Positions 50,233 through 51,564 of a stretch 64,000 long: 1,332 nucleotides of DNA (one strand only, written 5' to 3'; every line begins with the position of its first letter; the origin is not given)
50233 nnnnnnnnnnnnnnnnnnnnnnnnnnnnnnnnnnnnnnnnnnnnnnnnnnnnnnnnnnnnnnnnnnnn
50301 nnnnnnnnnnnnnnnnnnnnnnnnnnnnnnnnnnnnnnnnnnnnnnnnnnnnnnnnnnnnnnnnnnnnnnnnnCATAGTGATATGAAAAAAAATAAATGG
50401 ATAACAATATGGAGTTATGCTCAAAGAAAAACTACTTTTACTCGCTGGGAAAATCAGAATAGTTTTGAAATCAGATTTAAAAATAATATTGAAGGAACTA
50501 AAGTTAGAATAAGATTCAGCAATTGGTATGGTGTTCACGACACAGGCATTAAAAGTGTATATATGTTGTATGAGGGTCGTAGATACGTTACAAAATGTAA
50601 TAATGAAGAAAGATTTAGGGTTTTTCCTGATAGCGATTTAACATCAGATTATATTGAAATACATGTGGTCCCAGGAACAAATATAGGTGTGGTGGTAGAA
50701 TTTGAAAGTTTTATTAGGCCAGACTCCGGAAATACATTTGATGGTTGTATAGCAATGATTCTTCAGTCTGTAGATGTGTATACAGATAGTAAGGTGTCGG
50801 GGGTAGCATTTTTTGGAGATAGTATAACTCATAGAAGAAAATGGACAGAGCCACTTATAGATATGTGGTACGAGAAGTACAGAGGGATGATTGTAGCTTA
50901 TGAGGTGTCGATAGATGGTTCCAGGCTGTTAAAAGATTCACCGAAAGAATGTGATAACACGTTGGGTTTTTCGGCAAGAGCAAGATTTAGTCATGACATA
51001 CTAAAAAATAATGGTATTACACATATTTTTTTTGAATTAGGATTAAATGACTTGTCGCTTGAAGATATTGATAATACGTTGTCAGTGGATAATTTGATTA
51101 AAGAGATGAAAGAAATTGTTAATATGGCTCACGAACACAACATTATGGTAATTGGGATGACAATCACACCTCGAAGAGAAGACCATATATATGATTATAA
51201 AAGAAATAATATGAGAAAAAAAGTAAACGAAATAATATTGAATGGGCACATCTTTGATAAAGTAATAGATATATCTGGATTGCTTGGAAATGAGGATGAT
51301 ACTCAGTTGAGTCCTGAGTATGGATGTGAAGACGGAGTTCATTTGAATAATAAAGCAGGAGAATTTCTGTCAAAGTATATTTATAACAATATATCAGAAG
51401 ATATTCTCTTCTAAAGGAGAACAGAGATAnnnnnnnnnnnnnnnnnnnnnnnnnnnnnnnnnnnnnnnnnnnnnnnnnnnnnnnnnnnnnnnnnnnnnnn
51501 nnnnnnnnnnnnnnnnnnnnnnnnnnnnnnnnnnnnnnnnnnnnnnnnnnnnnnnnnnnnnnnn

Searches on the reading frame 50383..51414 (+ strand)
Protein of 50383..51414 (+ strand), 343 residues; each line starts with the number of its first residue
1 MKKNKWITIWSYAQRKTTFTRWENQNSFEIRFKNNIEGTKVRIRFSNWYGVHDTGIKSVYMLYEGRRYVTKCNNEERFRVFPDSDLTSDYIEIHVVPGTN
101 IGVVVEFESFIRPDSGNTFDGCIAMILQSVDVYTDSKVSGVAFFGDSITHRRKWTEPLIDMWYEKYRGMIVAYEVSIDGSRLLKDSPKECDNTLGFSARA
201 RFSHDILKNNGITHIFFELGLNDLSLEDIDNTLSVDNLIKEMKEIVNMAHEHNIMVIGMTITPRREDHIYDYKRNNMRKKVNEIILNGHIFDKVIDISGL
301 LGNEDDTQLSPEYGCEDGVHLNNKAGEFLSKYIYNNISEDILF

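Call 58: search_protein_families(library=pfam, proteins=[window:50383-51414:+], max_evalue=0.00001)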
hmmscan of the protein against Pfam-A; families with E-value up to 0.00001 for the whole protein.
window:50383-51414:+ (343 aa): 2 families
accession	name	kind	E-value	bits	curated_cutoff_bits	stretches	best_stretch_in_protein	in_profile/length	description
PF13472.12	Lipase_GDSL_2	-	8e-09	36.7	32.9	1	143-324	1-174/178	GDSL-like Lipase/Acylhydrolase family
PF00657.28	Lipase_GDSL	-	1.1e-07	32.7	23.6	1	141-332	1-207/208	GDSL-like Lipase/Acylhydrolase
